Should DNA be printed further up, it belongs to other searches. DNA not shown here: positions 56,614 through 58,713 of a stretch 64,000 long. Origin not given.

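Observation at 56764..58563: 599-aa conserved-looking unknown with an NMO/IMPDH-type TIM-barrel phosphate-binding motif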

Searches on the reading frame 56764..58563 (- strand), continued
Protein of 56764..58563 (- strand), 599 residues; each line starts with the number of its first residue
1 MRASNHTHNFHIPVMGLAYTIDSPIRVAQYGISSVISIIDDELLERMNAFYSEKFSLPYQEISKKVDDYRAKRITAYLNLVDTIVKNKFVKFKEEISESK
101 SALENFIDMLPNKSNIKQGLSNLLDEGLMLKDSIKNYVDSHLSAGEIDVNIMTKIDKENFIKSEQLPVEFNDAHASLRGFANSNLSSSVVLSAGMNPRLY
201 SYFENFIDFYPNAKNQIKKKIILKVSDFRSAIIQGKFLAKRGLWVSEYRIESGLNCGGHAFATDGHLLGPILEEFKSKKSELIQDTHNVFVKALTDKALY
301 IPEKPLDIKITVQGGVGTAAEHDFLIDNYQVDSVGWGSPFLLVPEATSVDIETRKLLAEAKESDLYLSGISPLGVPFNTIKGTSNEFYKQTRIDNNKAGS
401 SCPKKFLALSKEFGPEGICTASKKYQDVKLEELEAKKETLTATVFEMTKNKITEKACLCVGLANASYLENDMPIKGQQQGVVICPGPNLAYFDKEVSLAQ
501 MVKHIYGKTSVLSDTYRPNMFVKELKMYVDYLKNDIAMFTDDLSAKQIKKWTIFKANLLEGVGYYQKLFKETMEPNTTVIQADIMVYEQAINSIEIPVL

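Call 30: find_encoding_contigs(protein=P0129, flank=8000, max_places=4)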
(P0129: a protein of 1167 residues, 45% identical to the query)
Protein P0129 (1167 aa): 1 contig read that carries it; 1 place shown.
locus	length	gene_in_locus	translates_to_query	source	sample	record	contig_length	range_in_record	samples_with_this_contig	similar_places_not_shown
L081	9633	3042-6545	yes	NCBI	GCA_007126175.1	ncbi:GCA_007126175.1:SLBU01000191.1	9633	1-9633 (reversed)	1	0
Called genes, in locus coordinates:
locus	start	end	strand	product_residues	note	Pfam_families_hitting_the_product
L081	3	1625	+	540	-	?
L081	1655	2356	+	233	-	PF00037:Fer4 (weak), PF12837:Fer4_6 (faint), PF12838:Fer4_7 (faint), PF13187:Fer4_9 (faint), PF13247:Fer4_11, PF00037:Fer4 (weak), PF12797:Fer4_2 (weak), PF13247:Fer4_11, +3 more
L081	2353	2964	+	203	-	PF02613:Nitrate_red_del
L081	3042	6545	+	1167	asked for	PF00258:Flavodoxin_1, PF00667:FAD_binding_1, PF00175:NAD_binding_1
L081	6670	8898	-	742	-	PF00324:AA_permease, PF03522:SLC12 (weak)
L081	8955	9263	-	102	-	PF19669:DUF6172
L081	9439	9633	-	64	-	?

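Call 31: find_encoding_contigs(protein=P0149, flank=8000, max_places=4)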
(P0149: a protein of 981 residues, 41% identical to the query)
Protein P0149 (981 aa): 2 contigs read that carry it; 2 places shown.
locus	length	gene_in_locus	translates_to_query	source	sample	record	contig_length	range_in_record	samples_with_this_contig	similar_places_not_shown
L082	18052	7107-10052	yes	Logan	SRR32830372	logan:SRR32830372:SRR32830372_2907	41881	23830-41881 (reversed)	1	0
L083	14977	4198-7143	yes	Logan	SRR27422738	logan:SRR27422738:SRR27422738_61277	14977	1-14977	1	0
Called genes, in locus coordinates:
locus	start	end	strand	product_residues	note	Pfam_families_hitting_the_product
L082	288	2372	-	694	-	PF00989:PAS, PF13188:PAS_8 (weak), PF08448:PAS_4, PF13426:PAS_9, PF00512:HisKA, PF02518:HATPase_c, PF00072:Response_reg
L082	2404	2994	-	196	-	-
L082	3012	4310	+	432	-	PF04616:Glyco_hydro_43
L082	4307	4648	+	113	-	-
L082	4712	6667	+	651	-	-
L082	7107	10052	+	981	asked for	PF01553:Acyltransferase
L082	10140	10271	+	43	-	-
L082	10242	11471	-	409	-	PF10503:Esterase_PHB (weak)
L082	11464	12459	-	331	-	-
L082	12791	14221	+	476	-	-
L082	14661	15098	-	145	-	-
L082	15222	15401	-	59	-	-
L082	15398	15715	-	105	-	-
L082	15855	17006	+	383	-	PF01161:PBP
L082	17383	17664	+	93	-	PF05402:PqqD (weak)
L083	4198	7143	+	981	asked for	PF01553:Acyltransferase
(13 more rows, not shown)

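Call 32: predict_structure(alignment_id=A2)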
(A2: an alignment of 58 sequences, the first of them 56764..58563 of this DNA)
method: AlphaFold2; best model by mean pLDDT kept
length: 599 residues; sequences in the alignment: 58
mean_pLDDT: 94.0   pTM: 0.93
mean pLDDT of the five models: 94.0, 93.9, 93.7, 92.6, 92.6
residues with pLDDT >= 90: 533; 70-90: 54; 50-70: 9; < 50: 3
segments of 3 or more residues with pLDDT < 50: 1-3
pLDDT, mean of each block of 10 residues (from residue 1): 66 94 98 97 97 98 96 98 98 93 94 91 80 90 96 93 93 97 98 94 97 95 96 97 98 94 95 98 96 97 94 96 96 97 97 97 95 94 93 91 91 94 96 95 92 93 93 78 95 97 97 93 97 91 91 98 96 84 97 94
secondary structure, 60 per line:
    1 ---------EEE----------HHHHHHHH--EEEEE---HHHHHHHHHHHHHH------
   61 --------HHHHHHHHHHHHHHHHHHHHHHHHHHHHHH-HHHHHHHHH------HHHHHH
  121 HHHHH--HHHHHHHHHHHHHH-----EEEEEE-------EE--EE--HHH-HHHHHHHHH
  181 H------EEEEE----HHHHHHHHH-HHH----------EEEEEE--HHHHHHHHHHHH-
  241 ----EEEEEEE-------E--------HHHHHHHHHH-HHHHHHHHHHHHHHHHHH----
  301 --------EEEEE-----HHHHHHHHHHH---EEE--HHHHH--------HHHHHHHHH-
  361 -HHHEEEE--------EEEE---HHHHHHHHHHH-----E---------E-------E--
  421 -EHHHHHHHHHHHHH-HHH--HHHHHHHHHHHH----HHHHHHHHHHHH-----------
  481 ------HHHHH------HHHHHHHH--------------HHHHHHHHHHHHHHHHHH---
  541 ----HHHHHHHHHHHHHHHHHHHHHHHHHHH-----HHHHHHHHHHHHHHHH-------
elements in order: E10-12 H23-30 E33-37 H41-54 H69-98 H100-108 H115-125 H128-141 E147-152 H172-181 E188-192 H197-205 E220-225 H228-239 E245-251 H268-277 H279-296 E309-313 H319-329 E333-335 H338-342 H351-359 E365-368 E377-380 H384-394 H423-435 H442-453 H458-469 H487-491 H498-505 H520-537 H545-571 H577-592

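Call 36: fold_search(model_id=the predicted structure, library=pdb)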
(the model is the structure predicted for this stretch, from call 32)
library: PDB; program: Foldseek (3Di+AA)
matches with E <= 10: 421; with E <= 0.001: 29
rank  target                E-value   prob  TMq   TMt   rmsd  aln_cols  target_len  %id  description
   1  4yx6_B                4.1e-11  1.00  0.39  0.45  11.1       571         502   15  Architectural hierarchy of trans-acting enoyl reductases from polyunsaturated fatty acid and trans-AT polyketide synth (released 2016-04-13)
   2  4yx6_A                4.1e-11  1.00  0.38  0.43  12.8       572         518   15  Architectural hierarchy of trans-acting enoyl reductases from polyunsaturated fatty acid and trans-AT polyketide synth (released 2016-04-13)
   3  4z9r_B                4.3e-11  1.00  0.41  0.47  11.4       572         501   14  Crystal structure of PfaD from Shewanella oneidensis in complex with NAD+ determined by in-situ diffraction. (released 2016-04-06)
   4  6lkc_A                9.7e-11  1.00  0.40  0.45  11.5       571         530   14  Crystal structure of PfaD from Shewanella piezotolerans in complex with FMN (released 2020-12-23)
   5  6lkc_B                1.1e-10  1.00  0.39  0.43  11.8       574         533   14  Crystal structure of PfaD from Shewanella piezotolerans in complex with FMN (released 2020-12-23)
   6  9lt5                  4.8e-10  1.00  0.41  0.64   8.0       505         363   14  Crystal structure of dehydrogenase/isomerase FabX from Helicobacter pylori in complex with inhibitor 1 (released 2025-12-24)
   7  9lt8                  7.2e-10  1.00  0.41  0.63   8.0       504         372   14  Crystal structure of dehydrogenase/isomerase FabX from Helicobacter pylori in complex with inhibitor 35 (released 2025-12-24)
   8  7e1q                  5.3e-09  1.00  0.38  0.59   9.9       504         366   14  Crystal structure of dehydrogenase/isomerase FabX from Helicobacter pylori (released 2021-12-01)
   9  9jsy                  2.1e-08  1.00  0.38  0.61  10.0       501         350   14  Crystal structure of dehydrogenase/isomerase FabX from Helicobacter pylori in complex with inhibitor 1991 (released 2025-08-20)
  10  4cw5_B                2.9e-08  1.00  0.35  0.46  12.3       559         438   13  Crystal structure of the enoyl reductase domain of DfnA from Bacillus amyloliquefaciens (released 2014-12-17)
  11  4cw5_A                6.6e-08  1.00  0.36  0.47  12.2       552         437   12  Crystal structure of the enoyl reductase domain of DfnA from Bacillus amyloliquefaciens (released 2014-12-17)
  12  9k7h                  6.9e-08  1.00  0.38  0.61   8.2       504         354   13  Crystal structure of dehydrogenase/isomerase FabX from Helicobacter pylori in complex with inhibitor 1872 (released 2025-08-20)
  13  9pl0_B                2.0e-07  1.00  0.35  0.63  11.5       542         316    9  The structure of the Fusobacterium nucleatum Enoyl-Acyl Carrier Protein Reductase (FabK) bound to an inhibitor (released 2026-01-28)
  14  4z38_B                4.9e-07  1.00  0.31  0.41  12.1       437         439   14  Crystal structure of enoyl reductase domain of MlnA from the macrolactin biosynthesis cluster from Bacillus amylolique (released 2016-04-13)
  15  6e2a                  4.0e-06  1.00  0.36  0.63   9.0       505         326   10  Crystal structure of NADH:quinone reductase PA1024 from Pseudomonas aeruginosa PAO1 in complex with NAD+ (released 2019-02-06)
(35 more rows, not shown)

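Call 44: find_encoding_contigs(protein=P0190, flank=7000, max_places=3)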
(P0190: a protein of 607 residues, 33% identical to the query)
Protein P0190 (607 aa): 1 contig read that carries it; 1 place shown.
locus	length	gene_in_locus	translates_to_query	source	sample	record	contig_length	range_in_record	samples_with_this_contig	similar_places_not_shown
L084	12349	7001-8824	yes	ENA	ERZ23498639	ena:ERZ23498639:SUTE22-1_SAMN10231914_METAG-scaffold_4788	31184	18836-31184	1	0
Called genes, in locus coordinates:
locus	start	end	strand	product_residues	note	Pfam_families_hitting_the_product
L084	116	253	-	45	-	-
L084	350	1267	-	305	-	PF02661:Fic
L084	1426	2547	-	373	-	-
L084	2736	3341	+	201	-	PF13508:Acetyltransf_7 (weak)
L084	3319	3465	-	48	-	-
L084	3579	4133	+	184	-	-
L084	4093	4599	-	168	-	-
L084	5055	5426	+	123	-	PF09685:MamF_MmsF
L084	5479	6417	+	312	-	PF04055:Radical_SAM, PF08608:Wyosine_form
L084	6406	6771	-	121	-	PF01844:HNH, PF14279:HNH_5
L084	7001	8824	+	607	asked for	-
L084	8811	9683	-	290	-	PF09924:LPG_synthase_C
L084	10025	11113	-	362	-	PF01118:Semialdhyde_dh, PF02774:Semialdhyde_dhC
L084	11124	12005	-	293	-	PF00701:DHDPS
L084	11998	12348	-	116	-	?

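Call 45: find_encoding_contigs(protein=P0175, flank=7000, max_places=3)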
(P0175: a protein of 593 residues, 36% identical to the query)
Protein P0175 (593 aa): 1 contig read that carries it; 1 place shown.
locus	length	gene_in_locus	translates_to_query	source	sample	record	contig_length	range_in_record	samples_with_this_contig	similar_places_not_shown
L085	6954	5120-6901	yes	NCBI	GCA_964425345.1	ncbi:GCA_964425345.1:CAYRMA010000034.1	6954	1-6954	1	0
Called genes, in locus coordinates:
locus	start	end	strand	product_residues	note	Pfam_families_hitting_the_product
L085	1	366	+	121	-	?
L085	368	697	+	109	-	-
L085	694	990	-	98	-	PF05016:ParE_toxin (weak)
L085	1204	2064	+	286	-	PF00303:Thymidylat_synt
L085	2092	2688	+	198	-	-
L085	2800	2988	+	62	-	-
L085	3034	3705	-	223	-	-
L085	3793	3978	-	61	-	-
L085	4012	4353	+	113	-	-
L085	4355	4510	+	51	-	-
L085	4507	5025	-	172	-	PF00891:Methyltransf_2 (weak), PF02475:TRM5-TYW2_MTfase (weak), PF05219:DREV, PF13489:Methyltransf_23, PF13847:Methyltransf_31, PF08241:Methyltransf_11, PF08242:Methyltransf_12, PF13649:Methyltransf_25, +3 more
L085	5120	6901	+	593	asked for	-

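Call 46: find_encoding_contigs(protein=P0201, flank=7000, max_places=3)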
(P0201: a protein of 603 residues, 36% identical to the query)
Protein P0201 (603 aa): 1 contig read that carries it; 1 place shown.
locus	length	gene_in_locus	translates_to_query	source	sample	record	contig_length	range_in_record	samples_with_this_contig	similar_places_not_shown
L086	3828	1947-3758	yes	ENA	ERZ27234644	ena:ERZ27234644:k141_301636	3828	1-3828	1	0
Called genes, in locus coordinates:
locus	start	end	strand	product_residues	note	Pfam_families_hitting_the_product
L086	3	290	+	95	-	?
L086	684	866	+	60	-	-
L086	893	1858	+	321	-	PF00753:Lactamase_B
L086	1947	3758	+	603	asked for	-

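Call 53: list_cluster_members(proteins=[P0121, P0126, P0129, P0132, P0141, P0144, P0149, P0156, P0175, P0190])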
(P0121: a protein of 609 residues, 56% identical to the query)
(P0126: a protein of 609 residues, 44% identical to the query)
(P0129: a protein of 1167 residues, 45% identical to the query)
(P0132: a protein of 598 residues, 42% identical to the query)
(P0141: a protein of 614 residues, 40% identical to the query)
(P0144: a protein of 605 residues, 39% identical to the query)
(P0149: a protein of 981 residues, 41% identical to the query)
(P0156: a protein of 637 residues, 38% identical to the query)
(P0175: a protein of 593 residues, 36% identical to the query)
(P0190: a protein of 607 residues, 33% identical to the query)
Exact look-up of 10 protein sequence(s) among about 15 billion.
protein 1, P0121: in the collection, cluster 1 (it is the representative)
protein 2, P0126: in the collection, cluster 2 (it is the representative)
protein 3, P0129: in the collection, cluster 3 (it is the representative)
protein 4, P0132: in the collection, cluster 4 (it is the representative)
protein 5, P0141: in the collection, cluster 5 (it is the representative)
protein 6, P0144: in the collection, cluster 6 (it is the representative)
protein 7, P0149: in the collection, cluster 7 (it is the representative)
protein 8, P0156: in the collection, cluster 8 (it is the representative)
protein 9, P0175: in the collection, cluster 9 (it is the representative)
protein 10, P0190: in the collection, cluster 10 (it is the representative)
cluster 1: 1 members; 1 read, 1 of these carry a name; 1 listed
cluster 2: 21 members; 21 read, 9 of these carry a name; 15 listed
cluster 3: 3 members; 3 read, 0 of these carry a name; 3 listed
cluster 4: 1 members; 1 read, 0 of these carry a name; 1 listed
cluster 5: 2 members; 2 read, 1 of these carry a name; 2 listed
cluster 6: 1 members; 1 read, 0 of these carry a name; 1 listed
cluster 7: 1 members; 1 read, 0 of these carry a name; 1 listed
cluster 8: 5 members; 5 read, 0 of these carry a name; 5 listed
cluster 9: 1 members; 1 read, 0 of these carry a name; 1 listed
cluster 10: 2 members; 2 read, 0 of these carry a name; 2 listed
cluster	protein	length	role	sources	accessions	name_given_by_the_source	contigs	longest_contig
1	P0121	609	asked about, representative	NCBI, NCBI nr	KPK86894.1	MAG: hypothetical protein AMS27_04075 [Bacteroides sp. SM23_62_1]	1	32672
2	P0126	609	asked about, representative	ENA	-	-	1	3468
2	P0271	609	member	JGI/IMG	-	hypothetical protein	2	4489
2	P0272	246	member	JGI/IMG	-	hypothetical protein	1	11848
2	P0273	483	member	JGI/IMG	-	hypothetical protein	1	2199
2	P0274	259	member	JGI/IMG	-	hypothetical protein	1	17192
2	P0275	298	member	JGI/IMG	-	hypothetical protein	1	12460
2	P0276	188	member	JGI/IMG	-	hypothetical protein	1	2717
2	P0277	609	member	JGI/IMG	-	hypothetical protein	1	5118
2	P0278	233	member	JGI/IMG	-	hypothetical protein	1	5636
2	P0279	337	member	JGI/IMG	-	hypothetical protein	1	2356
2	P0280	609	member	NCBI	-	-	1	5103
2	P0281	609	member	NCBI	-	-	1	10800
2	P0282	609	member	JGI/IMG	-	-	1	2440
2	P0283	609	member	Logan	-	-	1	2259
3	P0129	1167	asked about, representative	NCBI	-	-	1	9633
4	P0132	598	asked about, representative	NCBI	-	-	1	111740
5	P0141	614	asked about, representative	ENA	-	-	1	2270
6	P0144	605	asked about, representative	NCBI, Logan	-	-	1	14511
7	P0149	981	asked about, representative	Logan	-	-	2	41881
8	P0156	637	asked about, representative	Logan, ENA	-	-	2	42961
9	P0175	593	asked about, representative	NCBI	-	-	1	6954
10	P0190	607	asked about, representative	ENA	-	-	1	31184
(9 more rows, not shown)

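Call 55: find_homologous_proteins(query=A3, max_evalue=0.00001)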
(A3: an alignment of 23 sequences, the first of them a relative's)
Query A3 (23 sequences) (605 aa, profile of the alignment): 8000 proteins with E <= 0.00001 among 8000 candidates; the best 120 are listed.
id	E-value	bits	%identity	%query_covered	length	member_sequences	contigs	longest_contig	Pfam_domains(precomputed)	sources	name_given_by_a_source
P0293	6.0e-252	856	44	99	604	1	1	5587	-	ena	-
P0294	8.5e-249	845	46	93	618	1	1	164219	-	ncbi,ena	-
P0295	9.8e-249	845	44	99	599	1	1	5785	-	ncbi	ncbi:hypothetical protein ACFL1X_12600 [Candidatus Hydrogenedentota bacterium]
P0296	3.3e-248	843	-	-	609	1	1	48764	-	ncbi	-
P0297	3.3e-248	843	42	97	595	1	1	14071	-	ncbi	-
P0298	4.1e-248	843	47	93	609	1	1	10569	-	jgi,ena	-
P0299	5.0e-248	843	45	97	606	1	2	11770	-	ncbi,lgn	ncbi:MAG: hypothetical protein ACE5GE_04105 [Phycisphaerae bacterium]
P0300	5.1e-248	843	43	99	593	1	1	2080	-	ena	-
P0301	6.0e-248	842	42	99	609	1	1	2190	-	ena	-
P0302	6.7e-248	842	43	99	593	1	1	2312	-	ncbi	ncbi:MAG: hypothetical protein WBH05_04990 [Syntrophobacteria bacterium]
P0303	6.8e-248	842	45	97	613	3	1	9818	-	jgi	-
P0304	7.8e-248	842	43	99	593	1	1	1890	-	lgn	-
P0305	9.2e-248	842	42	99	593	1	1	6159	-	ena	-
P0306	9.7e-248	842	43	99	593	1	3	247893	-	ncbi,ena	-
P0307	1.1e-247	841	42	99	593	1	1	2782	-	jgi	jgi:hypothetical protein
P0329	1.5e-246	838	44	97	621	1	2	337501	-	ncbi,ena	-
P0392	6.3e-245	832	42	99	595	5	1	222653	-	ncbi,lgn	-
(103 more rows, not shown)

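Call 56: find_encoding_contigs(protein=P0306, flank=7000, max_places=2)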
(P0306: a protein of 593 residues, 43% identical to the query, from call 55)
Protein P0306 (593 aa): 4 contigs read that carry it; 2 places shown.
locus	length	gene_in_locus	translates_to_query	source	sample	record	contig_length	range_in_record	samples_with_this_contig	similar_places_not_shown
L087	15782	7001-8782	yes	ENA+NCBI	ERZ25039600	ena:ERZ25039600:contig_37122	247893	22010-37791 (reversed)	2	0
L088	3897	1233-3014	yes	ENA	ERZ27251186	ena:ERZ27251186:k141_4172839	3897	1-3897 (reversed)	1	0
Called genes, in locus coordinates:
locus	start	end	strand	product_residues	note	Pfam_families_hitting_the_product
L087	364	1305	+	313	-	PF00582:Usp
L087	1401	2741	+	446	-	PF06965:Na_H_antiport_1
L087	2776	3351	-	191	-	PF00300:His_Phos_1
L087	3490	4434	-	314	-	-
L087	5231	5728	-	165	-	PF26390:MamS_MamX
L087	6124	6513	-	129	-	PF07238:PilZ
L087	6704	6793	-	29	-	-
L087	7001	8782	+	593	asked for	-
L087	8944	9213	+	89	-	-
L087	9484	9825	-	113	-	PF07238:PilZ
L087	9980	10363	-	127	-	PF08269:dCache_2 (weak)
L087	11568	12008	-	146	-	-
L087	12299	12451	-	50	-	-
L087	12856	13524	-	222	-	PF00041:fn3 (weak)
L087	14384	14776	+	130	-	PF13590:DUF4136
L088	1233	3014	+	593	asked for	-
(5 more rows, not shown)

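Call 57: find_encoding_contigs(protein=P0329, flank=7000, max_places=2)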
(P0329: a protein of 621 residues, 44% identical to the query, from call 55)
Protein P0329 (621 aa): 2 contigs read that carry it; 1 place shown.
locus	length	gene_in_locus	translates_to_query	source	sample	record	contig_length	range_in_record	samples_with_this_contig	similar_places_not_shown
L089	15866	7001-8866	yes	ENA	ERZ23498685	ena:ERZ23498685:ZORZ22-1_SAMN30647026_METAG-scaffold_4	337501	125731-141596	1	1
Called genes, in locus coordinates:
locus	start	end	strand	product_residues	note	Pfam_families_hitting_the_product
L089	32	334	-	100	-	PF00037:Fer4 (weak), PF12797:Fer4_2 (faint), PF12837:Fer4_6 (weak), PF13237:Fer4_10, PF12838:Fer4_7 (weak), PF13187:Fer4_9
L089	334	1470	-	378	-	PF03599:CdhD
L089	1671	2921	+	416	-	-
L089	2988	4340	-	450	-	PF19290:PmbA_TldD_2nd (faint), PF19289:PmbA_TldD_3rd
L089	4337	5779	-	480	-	PF01523:PmbA_TldD_1st, PF19290:PmbA_TldD_2nd, PF19289:PmbA_TldD_3rd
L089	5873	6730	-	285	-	PF02574:S-methyl_trans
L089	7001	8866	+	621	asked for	-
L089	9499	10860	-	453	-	PF00072:Response_reg, PF00158:Sigma54_activat, PF14532:Sigma54_activ_2, PF25601:AAA_lid_14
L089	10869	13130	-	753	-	PF02518:HATPase_c, PF14501:HATPase_c_5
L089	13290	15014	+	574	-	PF08497:Radical_SAM_N, PF04055:Radical_SAM (weak)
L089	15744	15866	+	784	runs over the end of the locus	-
